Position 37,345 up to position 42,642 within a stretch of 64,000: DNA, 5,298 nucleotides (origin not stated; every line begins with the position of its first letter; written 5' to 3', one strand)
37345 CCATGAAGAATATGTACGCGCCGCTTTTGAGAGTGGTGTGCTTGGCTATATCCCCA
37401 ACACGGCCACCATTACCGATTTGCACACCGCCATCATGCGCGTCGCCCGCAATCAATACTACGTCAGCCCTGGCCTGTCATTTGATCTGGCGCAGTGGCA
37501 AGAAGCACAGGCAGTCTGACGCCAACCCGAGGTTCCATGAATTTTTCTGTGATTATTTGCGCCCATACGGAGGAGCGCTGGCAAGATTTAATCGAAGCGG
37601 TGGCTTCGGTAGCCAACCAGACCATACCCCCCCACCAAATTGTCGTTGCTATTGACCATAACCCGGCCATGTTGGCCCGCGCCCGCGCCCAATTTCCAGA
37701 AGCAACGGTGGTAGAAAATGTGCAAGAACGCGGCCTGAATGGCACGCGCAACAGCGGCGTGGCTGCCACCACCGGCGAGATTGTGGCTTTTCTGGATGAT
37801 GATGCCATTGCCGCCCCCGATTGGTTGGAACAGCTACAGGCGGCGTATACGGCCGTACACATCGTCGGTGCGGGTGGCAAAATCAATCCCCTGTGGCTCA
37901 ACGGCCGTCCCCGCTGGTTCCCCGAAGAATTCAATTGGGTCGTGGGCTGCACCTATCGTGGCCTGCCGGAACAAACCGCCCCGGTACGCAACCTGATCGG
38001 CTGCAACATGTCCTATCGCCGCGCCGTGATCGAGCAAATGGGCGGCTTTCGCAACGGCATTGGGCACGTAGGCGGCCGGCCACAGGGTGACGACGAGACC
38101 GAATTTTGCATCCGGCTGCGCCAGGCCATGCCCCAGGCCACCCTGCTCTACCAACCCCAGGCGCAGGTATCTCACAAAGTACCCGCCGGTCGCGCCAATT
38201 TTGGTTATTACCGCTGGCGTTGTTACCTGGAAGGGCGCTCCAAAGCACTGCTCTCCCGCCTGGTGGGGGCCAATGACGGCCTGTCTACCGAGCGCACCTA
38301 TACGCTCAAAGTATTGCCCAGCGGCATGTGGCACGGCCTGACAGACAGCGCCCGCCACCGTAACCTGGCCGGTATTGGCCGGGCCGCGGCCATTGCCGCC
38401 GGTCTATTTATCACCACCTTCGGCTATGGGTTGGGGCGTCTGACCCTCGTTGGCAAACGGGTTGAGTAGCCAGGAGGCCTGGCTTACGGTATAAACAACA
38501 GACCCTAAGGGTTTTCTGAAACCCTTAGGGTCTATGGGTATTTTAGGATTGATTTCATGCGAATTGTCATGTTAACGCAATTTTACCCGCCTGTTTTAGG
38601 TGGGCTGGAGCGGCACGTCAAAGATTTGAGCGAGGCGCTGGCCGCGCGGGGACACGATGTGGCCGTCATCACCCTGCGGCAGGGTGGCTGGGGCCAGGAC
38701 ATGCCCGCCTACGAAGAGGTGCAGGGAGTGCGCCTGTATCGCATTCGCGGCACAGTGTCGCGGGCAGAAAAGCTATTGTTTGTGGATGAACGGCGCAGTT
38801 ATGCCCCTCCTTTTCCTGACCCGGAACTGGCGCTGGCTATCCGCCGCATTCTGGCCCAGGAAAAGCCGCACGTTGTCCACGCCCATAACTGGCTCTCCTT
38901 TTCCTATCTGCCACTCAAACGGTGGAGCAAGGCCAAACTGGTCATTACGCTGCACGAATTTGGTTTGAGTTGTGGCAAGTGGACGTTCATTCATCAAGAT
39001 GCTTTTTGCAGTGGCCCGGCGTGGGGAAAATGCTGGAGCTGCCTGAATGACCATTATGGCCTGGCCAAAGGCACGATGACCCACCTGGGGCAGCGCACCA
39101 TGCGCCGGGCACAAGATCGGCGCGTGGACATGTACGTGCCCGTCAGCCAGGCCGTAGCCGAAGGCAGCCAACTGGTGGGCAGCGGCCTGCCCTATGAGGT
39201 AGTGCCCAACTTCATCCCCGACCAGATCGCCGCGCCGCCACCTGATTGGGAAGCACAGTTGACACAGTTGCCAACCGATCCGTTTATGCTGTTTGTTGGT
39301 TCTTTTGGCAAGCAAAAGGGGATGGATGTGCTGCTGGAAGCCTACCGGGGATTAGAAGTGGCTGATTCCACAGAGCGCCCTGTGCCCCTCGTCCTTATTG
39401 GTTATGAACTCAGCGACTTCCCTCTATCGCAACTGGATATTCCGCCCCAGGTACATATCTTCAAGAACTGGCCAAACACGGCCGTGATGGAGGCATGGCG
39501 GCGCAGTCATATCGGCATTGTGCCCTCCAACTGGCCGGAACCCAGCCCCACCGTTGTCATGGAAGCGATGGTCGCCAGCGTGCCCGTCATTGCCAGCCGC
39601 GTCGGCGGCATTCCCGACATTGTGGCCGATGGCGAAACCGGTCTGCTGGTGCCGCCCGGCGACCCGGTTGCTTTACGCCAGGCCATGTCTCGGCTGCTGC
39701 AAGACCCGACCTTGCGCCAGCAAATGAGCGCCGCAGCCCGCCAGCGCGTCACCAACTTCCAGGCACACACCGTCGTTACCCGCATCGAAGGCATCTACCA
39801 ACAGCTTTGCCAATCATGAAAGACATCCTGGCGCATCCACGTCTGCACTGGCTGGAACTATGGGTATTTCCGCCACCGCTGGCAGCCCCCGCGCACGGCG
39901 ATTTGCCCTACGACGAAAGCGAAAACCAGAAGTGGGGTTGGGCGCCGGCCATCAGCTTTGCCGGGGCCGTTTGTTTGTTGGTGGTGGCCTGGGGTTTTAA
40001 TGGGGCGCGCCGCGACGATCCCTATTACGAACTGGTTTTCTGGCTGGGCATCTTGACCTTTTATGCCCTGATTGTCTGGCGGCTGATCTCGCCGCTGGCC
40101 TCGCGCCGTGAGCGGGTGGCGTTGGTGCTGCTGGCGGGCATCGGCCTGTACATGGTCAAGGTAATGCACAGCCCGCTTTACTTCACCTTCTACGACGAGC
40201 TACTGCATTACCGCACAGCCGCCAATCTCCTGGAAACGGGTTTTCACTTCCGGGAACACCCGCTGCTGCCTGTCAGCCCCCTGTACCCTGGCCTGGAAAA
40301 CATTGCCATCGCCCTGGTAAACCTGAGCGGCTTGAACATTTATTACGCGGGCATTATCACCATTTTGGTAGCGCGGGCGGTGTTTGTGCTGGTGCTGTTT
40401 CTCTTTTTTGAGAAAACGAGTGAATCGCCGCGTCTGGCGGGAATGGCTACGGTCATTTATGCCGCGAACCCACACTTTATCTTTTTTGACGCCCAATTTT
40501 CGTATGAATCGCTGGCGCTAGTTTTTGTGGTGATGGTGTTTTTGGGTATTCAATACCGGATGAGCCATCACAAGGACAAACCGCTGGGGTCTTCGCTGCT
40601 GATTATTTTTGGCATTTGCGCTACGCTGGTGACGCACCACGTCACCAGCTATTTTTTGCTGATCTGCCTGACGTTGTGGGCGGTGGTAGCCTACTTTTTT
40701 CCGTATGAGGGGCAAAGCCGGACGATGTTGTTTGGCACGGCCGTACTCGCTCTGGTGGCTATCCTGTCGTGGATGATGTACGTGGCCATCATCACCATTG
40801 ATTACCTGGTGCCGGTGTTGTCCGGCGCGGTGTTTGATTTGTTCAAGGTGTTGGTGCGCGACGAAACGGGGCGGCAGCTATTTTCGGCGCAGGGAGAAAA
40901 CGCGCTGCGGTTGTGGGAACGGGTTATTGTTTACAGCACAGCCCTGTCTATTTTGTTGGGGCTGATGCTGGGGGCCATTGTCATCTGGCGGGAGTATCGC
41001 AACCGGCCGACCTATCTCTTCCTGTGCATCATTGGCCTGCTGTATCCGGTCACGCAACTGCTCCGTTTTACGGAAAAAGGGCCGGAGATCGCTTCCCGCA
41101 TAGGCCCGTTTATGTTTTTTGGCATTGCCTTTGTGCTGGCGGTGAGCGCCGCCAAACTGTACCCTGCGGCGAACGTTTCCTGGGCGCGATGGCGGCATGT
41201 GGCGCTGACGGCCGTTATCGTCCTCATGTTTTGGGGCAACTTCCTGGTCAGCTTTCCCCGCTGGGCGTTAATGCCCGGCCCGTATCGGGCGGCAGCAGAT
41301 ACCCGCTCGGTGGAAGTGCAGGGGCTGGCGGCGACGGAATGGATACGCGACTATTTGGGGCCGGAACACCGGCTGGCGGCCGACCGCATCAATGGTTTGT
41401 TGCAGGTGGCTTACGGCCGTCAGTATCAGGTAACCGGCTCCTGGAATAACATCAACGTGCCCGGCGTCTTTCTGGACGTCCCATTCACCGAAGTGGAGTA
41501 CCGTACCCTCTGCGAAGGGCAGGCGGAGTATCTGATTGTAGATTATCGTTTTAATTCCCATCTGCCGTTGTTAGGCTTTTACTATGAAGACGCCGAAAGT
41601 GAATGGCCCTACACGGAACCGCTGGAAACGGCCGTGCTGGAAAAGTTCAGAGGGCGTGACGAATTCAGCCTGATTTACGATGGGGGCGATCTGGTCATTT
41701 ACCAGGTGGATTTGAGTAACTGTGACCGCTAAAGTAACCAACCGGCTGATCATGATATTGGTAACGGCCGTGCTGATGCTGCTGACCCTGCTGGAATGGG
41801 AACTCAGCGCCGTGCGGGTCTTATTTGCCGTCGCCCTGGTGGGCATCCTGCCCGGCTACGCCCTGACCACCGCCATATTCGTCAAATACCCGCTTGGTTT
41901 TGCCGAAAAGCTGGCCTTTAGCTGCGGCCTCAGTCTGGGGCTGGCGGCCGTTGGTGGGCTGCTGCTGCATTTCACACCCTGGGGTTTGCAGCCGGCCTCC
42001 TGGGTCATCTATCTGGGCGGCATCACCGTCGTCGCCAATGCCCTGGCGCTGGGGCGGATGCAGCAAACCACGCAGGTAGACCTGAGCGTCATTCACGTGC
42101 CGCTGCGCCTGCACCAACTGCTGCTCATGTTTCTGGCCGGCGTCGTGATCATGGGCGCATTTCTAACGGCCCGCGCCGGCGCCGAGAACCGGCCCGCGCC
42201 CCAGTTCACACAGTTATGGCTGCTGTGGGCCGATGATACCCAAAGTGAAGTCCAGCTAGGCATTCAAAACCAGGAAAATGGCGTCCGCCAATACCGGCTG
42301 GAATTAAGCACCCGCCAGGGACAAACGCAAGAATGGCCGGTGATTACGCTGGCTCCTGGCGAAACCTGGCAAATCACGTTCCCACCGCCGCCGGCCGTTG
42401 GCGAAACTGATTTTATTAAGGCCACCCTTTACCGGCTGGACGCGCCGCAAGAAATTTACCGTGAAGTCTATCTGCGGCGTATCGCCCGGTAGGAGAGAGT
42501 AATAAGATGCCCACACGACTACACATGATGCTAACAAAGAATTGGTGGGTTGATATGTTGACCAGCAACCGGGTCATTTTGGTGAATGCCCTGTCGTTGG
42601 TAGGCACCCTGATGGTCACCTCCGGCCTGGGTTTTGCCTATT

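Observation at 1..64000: Highly iterated 8-bp palindrome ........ (HIP-like) saturating the window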

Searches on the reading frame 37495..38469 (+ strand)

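Call 29: search_protein_families(library=pfam, proteins=[window:37495-38469:+], max_evalue=0.0001)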
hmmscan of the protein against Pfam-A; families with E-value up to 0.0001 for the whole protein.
window:37495-38469:+ (324 aa): 2 families
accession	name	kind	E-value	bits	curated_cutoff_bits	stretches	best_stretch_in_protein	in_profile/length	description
PF00535.33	Glycos_transf_2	-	8.7e-23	81.5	23.3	1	18-182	1-167/168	Glycosyl transferase family 2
PF13641.12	Glyco_tranf_2_3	-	1.2e-09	38.9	27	1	17-183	3-175/230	Glycosyltransferase like family 2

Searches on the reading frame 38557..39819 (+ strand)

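Call 29: search_protein_families(library=pfam, proteins=[window:38557-39819:+], max_evalue=0.0001)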
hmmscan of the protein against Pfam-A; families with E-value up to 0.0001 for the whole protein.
window:38557-39819:+ (420 aa): 8 families
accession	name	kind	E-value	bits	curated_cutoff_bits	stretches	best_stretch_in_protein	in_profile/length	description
PF00534.26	Glycos_transf_1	-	1.1e-32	113.4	26.4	1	234-397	8-172/172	Glycosyl transferases group 1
PF13692.12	Glyco_trans_1_4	-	3.7e-26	92.5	27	1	243-383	3-142/142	Glycosyl transferases group 1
PF13439.12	Glyco_transf_4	-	6.8e-21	75.5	28.5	1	15-221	2-167/170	Glycosyltransferase Family 4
PF13579.12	Glyco_trans_4_4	-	5.7e-19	69.4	29.7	1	15-203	1-141/158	Glycosyl transferase 4-like domain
PF08323.17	Glyco_transf_5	-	7.5e-09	36.1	22.7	1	2-135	1-168/239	Starch synthase catalytic domain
PF13524.12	Glyco_trans_1_2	-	2.6e-07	31.1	25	1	304-412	34-141/144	Glycosyl transferase-like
PF20706.3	GT4-conflict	-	1.4e-05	24.8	26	0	238-359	194-323/385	Family 4 Glycosyltransferase in conflict systems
PF13477.12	Glyco_trans_4_2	-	2.4e-05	24.9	23.4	1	19-133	11-107/139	Glycosyl transferase 4-like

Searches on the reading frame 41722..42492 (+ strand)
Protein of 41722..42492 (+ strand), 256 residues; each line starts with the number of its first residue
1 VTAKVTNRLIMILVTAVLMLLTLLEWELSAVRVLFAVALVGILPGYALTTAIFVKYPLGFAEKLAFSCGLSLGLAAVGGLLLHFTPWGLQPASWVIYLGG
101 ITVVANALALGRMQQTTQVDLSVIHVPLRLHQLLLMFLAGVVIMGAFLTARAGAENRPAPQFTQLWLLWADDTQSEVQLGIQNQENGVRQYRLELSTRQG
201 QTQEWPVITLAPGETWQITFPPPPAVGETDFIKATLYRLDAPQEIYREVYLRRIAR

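Call 29: search_protein_families(library=pfam, proteins=[window:41722-42492:+], max_evalue=0.0001)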
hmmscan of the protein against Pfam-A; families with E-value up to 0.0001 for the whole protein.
window:41722-42492:+ (256 aa): 1 family
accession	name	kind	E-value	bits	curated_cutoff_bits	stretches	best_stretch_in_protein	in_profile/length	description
PF07760.16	DUF1616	-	1.2e-15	58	31.6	1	11-220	2-267/307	Protein of unknown function (DUF1616)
